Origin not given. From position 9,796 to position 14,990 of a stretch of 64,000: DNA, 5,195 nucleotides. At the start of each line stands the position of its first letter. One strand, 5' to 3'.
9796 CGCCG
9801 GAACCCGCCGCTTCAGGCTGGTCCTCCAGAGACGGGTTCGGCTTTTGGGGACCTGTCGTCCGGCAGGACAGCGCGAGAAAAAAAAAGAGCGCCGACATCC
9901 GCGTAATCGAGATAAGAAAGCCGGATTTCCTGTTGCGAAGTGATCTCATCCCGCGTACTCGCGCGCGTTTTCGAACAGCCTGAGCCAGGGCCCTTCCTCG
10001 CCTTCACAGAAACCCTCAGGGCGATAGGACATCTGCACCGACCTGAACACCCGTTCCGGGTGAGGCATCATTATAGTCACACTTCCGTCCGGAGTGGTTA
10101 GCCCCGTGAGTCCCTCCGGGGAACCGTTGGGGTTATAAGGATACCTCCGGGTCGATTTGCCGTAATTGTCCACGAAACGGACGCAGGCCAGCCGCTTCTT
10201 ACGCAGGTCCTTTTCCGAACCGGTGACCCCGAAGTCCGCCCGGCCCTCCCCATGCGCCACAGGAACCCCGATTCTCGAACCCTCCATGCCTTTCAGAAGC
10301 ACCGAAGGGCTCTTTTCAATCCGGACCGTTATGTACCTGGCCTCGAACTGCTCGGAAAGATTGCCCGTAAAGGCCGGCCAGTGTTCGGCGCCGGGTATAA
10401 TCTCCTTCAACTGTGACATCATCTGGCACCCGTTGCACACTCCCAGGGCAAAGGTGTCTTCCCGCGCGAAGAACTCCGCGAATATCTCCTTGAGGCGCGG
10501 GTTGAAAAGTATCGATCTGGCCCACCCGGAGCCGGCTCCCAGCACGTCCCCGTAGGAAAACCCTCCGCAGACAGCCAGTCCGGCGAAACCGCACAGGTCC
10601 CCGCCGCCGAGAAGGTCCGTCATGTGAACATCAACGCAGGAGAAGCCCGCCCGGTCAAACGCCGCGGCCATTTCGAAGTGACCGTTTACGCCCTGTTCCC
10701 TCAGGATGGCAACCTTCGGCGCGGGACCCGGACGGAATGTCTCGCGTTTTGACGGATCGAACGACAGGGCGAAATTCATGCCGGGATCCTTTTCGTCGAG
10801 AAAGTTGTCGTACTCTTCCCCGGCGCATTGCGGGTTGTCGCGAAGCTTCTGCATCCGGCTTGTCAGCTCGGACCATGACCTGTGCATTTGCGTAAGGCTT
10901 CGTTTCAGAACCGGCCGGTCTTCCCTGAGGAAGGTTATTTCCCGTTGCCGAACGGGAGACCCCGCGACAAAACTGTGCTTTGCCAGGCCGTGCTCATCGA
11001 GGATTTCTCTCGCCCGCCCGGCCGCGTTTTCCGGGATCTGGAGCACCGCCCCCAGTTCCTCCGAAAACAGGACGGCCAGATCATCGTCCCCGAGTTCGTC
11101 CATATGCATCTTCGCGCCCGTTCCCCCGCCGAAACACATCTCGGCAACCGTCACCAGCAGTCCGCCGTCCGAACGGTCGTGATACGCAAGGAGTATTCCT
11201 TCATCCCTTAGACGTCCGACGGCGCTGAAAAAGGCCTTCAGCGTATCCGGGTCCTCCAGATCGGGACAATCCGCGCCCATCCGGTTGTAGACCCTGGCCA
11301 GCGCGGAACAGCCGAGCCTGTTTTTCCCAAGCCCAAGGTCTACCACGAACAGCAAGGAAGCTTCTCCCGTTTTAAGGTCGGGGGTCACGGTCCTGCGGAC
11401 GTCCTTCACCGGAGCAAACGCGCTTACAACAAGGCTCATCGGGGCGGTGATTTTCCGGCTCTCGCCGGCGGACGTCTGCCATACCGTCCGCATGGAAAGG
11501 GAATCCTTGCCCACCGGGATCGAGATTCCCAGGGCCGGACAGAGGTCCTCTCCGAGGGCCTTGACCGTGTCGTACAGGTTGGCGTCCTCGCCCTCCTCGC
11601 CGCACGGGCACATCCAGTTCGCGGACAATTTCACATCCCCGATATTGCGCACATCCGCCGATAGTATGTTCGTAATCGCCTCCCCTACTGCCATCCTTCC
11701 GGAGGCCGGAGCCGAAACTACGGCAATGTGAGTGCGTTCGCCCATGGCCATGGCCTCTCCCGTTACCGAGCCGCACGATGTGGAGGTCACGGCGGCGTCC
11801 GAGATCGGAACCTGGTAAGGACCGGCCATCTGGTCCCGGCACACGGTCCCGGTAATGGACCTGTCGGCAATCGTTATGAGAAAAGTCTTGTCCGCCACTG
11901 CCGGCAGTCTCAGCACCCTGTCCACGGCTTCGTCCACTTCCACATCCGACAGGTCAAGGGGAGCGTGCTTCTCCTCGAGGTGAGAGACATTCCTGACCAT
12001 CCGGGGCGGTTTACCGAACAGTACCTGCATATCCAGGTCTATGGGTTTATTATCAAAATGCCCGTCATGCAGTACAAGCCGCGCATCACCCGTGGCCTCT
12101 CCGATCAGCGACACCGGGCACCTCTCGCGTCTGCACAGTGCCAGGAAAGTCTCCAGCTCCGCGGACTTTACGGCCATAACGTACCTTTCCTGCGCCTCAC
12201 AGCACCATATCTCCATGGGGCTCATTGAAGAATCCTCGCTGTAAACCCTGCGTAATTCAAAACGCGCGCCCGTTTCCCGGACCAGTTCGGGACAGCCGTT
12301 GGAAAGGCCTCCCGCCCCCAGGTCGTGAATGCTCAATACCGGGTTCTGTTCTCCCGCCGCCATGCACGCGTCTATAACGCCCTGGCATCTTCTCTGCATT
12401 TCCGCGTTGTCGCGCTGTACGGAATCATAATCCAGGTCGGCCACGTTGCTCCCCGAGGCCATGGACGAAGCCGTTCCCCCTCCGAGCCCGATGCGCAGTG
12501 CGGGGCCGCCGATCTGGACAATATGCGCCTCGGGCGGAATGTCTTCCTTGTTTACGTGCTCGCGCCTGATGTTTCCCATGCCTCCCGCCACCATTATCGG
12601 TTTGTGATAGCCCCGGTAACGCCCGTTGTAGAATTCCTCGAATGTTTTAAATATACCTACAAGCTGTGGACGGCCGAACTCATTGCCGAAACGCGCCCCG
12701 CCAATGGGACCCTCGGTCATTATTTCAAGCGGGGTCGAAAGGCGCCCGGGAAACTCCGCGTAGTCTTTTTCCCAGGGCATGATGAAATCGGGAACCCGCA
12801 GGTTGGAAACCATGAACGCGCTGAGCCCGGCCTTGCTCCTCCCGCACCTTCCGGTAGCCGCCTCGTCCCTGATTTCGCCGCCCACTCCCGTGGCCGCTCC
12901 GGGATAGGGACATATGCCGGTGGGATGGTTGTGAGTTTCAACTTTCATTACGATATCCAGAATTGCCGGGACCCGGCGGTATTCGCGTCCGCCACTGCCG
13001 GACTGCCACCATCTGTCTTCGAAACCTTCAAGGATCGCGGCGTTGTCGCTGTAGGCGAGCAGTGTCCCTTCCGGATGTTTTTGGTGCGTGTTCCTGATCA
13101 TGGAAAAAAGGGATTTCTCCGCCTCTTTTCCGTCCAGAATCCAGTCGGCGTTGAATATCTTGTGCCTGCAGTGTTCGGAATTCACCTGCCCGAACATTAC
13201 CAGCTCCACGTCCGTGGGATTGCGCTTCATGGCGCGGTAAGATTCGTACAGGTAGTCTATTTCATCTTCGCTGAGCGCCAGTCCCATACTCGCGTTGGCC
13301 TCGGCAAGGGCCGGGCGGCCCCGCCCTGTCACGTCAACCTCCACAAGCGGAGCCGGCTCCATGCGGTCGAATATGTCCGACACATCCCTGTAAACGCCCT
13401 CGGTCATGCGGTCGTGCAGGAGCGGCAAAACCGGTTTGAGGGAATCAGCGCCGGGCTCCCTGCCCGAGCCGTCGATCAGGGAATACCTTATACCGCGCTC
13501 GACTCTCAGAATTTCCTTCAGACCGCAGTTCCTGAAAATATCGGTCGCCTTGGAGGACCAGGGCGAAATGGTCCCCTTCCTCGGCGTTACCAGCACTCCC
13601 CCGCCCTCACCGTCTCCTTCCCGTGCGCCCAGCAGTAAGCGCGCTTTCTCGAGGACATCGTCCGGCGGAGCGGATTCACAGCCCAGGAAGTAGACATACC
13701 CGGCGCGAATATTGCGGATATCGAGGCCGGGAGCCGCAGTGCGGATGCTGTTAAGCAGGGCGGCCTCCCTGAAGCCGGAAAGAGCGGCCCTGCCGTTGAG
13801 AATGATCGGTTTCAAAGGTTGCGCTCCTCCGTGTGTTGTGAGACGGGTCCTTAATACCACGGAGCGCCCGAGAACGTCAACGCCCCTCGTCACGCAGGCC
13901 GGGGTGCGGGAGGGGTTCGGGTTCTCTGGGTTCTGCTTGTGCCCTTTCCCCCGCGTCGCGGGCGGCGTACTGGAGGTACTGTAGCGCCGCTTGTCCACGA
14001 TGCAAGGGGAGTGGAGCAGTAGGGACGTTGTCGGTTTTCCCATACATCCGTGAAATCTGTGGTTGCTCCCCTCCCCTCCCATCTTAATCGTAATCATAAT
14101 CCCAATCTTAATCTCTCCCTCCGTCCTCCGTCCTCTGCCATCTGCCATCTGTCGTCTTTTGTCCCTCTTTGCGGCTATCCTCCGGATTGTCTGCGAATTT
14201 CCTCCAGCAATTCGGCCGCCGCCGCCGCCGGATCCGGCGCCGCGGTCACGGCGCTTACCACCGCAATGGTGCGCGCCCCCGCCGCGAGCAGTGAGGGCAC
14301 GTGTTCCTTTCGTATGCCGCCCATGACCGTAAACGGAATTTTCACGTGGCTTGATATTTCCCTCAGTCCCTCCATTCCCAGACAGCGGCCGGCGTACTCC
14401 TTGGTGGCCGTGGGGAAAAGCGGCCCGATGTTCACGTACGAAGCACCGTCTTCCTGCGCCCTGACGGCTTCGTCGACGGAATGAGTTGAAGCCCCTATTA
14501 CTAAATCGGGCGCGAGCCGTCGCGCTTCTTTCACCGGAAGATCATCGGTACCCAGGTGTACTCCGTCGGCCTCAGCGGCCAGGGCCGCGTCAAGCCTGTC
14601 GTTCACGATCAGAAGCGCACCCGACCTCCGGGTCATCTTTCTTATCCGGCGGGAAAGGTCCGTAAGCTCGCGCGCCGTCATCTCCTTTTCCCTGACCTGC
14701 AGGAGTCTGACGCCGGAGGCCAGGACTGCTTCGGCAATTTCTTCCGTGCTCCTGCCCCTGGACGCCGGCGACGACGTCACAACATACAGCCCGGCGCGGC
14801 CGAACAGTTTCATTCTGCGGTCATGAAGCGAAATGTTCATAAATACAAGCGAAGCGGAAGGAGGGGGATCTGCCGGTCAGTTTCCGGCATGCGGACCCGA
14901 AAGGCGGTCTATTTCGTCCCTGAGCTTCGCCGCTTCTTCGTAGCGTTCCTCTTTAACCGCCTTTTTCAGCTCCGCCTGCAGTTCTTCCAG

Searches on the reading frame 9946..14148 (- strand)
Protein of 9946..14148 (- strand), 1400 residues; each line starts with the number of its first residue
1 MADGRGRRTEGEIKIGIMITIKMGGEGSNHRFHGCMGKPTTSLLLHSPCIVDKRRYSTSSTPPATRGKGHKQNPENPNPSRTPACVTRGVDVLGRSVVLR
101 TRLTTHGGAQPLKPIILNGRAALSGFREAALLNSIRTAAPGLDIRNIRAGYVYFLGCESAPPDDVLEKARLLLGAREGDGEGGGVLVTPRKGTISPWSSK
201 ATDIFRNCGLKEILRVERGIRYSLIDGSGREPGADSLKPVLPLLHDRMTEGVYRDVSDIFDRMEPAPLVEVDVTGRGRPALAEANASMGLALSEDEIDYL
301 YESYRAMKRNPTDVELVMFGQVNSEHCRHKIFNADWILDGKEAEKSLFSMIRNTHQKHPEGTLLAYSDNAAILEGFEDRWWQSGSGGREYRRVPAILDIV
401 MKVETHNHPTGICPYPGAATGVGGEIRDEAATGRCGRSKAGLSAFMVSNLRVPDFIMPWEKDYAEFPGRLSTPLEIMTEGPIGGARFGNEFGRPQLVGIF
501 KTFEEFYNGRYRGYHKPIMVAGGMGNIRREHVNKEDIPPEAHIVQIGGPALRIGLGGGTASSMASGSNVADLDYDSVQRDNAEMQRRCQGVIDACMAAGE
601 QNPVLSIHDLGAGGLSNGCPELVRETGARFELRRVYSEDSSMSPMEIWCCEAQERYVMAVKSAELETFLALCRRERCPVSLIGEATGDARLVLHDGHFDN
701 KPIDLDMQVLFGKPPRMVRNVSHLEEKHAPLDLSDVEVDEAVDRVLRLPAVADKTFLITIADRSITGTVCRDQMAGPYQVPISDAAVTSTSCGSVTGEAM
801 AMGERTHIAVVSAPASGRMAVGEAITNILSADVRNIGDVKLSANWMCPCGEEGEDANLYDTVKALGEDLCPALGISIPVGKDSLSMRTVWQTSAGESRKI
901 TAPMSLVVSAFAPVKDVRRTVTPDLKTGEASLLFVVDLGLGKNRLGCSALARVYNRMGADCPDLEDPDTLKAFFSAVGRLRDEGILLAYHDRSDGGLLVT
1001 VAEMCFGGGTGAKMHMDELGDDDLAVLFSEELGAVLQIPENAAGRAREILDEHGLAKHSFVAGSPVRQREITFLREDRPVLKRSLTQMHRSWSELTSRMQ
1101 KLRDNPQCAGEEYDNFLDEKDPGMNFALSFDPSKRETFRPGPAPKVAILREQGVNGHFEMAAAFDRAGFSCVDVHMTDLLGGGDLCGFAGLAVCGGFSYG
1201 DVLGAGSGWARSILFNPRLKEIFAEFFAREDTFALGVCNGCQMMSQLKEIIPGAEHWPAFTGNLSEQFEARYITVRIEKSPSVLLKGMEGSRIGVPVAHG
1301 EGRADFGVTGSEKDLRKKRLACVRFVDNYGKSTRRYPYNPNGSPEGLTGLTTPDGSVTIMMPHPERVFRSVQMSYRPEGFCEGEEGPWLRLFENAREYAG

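Call 65: search_protein_families(library=pfam, proteins=[window:9946-14148:-], max_evalue=0.001)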
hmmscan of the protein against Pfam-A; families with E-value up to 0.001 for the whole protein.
window:9946-14148:- (1400 aa): 5 families
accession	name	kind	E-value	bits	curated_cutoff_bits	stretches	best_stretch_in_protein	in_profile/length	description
PF13507.12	GATase_5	-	1e-99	333.3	27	1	1144-1398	2-259/260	CobB/CobQ-like glutamine amidotransferase domain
PF22689.1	FGAR-AT_PurM_N-like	-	8.5e-75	250.3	27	1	753-913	1-160/160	FGAR-AT PurM_N-like domain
PF02769.27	AIRS_C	-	6.8e-43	147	23.1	2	543-694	6-154/156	AIR synthase related protein, C-terminal domain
PF18076.6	FGAR-AT_N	-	7.6e-26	90.8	26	1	152-258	3-110/115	Formylglycinamide ribonucleotide amidotransferase N-terminal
PF18072.6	FGAR-AT_linker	-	6e-22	78.3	26.6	1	281-330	1-50/50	Formylglycinamide ribonucleotide amidotransferase linker domain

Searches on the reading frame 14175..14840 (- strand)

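Call 65: search_protein_families(library=pfam, proteins=[window:14175-14840:-], max_evalue=0.001)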
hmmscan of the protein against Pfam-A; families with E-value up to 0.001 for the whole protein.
window:14175-14840:- (221 aa): 2 families
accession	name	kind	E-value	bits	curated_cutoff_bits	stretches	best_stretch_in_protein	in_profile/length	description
PF02581.23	TMP-TENI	-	5.5e-60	202.2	27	1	18-198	1-180/180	Thiamine monophosphate synthase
PF00977.27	His_biosynth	-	9.3e-05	22.4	23.6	1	156-210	62-117/228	Histidine biosynthesis protein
